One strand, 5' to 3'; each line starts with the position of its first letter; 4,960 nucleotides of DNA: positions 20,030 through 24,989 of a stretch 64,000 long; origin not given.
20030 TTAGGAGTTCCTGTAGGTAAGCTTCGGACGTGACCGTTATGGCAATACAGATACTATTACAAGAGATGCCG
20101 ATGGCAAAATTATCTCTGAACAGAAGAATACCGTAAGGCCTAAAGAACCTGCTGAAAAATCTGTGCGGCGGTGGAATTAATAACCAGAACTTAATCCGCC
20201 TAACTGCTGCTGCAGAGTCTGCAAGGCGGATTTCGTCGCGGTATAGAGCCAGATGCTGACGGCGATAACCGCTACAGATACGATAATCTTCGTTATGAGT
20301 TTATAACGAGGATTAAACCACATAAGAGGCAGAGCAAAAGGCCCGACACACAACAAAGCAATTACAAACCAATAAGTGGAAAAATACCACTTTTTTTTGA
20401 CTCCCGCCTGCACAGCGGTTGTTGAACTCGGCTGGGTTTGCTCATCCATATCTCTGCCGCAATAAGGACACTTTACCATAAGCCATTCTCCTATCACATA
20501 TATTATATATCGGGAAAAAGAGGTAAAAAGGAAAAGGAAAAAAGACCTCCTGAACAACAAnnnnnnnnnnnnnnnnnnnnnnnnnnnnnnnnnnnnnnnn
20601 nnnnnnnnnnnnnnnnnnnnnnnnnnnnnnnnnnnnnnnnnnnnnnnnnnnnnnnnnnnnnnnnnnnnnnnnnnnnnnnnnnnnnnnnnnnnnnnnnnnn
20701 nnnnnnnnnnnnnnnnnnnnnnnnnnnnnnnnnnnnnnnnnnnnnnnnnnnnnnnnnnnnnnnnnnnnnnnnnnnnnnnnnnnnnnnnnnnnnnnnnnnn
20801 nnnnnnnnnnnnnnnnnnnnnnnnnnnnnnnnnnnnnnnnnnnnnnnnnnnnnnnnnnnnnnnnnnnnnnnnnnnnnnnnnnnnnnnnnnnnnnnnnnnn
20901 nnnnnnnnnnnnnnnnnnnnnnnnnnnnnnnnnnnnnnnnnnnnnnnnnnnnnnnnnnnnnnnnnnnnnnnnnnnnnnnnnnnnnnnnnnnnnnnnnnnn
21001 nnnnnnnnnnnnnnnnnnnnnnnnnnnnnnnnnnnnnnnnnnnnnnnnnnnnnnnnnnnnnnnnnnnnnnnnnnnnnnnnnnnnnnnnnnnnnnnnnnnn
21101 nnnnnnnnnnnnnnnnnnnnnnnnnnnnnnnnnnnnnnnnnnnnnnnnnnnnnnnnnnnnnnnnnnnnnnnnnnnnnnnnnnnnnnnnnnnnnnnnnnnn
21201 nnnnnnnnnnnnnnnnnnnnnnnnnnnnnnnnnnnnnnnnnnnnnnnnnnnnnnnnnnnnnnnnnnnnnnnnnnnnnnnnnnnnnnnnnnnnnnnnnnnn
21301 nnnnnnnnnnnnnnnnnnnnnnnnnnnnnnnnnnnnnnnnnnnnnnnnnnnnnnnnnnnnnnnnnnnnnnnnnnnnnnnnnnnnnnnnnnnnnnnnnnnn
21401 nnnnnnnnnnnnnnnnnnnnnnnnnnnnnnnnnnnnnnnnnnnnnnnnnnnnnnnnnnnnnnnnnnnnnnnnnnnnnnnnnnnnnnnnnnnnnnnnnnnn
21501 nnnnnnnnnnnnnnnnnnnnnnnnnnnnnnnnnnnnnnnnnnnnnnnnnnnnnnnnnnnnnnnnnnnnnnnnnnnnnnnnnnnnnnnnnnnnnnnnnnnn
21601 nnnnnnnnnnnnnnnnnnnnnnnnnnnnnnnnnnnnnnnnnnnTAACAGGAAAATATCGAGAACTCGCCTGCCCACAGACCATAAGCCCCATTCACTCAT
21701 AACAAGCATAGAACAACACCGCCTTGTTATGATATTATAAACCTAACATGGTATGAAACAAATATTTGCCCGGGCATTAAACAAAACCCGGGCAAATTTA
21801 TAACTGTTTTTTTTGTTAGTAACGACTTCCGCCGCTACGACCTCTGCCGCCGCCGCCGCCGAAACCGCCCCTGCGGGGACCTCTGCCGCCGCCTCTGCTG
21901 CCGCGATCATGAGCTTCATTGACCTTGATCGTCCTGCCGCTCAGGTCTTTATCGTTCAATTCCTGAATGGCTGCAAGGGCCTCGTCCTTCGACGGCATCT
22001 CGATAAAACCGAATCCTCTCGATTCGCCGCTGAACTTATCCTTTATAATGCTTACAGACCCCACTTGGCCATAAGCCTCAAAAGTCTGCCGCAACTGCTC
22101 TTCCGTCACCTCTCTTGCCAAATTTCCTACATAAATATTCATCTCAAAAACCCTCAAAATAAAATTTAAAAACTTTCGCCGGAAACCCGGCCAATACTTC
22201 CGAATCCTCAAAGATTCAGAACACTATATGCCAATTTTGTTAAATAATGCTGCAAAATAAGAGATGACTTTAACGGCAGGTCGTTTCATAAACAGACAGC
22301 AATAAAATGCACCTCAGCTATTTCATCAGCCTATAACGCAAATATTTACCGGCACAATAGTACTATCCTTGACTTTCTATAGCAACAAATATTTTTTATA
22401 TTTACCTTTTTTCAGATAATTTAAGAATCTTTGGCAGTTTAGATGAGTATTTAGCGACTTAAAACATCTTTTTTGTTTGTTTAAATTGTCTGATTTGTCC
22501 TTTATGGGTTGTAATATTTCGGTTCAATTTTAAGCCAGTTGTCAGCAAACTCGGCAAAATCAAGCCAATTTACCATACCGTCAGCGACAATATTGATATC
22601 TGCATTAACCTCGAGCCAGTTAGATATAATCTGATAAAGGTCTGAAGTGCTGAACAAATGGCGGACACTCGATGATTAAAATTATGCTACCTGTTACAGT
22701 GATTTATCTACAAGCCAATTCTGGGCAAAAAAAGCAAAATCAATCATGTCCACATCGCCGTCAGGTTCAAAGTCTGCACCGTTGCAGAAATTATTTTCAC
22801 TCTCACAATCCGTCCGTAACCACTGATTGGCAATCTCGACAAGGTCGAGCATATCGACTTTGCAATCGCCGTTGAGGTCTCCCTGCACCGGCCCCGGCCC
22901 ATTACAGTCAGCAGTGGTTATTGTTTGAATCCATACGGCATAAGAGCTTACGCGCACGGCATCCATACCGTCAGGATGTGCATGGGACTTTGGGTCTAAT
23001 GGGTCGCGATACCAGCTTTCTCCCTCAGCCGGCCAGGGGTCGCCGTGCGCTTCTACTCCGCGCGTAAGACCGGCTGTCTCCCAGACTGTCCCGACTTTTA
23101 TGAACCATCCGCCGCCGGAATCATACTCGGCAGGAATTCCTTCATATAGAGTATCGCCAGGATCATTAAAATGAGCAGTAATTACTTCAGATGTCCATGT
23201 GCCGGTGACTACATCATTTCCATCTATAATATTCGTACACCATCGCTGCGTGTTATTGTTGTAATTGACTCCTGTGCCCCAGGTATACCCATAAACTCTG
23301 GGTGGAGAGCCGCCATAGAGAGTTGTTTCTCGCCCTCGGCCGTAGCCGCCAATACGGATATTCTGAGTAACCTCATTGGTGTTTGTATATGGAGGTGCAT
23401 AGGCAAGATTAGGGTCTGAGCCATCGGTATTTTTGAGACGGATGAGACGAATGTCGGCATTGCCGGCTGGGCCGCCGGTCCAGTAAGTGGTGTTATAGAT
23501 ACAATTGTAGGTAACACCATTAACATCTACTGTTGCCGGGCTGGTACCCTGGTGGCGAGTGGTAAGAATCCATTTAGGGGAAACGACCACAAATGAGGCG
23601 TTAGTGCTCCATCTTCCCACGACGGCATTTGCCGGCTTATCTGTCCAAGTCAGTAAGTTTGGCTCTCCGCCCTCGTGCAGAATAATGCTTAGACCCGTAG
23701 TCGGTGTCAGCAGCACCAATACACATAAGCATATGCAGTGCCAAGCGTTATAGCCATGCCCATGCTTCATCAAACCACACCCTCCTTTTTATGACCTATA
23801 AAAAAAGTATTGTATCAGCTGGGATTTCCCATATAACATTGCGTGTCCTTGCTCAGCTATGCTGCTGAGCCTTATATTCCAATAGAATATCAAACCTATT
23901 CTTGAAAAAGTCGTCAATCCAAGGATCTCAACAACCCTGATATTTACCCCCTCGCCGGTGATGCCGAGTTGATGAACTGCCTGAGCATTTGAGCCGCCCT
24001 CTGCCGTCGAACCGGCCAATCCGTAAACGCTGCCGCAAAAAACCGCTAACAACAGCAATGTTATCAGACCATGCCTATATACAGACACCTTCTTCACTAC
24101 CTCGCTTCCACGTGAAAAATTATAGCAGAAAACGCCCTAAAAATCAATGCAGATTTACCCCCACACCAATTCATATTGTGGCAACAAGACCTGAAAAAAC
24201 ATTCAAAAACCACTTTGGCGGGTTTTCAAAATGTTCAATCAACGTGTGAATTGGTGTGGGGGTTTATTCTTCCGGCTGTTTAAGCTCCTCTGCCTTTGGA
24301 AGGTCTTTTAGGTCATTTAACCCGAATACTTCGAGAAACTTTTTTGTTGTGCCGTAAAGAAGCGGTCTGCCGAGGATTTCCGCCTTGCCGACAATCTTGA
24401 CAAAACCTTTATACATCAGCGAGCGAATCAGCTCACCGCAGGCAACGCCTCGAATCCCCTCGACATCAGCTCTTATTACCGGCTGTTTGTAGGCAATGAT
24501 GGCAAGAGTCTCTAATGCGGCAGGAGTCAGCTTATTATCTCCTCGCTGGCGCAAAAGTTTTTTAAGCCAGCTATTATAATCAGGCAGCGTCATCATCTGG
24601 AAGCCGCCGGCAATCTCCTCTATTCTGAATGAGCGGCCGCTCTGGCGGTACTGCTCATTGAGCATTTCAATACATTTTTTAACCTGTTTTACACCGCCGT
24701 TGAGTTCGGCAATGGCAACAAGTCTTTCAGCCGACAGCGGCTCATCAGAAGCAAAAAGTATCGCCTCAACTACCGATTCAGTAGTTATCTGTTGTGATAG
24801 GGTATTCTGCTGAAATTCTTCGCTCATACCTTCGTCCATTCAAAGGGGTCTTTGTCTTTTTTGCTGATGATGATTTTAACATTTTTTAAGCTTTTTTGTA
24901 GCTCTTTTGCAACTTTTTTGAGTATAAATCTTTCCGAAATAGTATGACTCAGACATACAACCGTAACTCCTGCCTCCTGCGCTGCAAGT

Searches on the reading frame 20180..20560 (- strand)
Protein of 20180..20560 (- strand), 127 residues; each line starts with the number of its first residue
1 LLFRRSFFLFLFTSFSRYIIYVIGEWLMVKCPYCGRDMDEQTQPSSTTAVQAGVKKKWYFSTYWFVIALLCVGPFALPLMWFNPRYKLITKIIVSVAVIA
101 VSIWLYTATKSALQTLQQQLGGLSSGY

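Call 67: search_protein_families(library=pfam, proteins=[window:20180-20560:-], max_evalue=0.001)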
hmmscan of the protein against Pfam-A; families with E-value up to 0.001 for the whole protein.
window:20180-20560:- (127 aa): 1 family
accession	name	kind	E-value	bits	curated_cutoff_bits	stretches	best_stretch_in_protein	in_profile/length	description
PF08733.15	PalH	-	4.7e-05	23.1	34.1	1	46-119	52-129/332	PalH/RIM21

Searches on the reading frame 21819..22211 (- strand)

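Call 67: search_protein_families(library=pfam, proteins=[window:21819-22211:-], max_evalue=0.001)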
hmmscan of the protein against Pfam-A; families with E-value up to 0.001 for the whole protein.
window:21819-22211:- (131 aa): 1 family
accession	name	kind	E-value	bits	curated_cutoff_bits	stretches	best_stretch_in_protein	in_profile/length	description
PF00076.28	RRM_1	-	2e-23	82.5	20.7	1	26-96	1-70/70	RNA recognition motif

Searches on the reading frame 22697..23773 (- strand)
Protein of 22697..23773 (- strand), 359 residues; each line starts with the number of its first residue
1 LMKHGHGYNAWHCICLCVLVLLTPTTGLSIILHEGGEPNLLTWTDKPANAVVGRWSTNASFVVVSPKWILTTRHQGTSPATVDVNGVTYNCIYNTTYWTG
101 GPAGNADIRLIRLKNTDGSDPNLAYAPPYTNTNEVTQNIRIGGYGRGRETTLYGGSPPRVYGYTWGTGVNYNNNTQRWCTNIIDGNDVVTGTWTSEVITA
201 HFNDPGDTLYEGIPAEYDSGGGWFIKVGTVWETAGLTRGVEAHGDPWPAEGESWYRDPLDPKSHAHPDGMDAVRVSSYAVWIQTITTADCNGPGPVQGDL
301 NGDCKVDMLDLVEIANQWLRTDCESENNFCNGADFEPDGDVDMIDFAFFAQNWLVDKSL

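Call 67: search_protein_families(library=pfam, proteins=[window:22697-23773:-], max_evalue=0.001)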
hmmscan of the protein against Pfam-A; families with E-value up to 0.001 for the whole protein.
window:22697-23773:- (359 aa): 1 family
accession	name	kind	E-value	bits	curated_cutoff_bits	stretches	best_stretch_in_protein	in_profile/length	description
PF00404.24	Dockerin_1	-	2.9e-08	34.2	22.9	1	298-348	2-51/57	Dockerin type I domain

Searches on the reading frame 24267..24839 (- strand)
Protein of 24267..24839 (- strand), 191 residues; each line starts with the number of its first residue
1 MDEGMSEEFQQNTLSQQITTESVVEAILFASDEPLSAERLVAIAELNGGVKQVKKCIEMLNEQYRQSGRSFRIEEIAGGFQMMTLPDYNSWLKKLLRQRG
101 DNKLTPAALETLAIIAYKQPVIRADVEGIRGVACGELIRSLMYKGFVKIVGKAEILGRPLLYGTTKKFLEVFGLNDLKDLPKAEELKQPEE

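Call 66: search_protein_families(library=pfam, proteins=[window:24267-24839:-], max_evalue=0.001)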
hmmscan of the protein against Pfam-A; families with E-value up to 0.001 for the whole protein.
window:24267-24839:- (191 aa): 1 family
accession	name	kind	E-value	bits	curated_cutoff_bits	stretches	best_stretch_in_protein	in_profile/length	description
PF04079.22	SMC_ScpB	-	1.7e-54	184.1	27.4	1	23-182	2-159/160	Segregation and condensation complex subunit ScpB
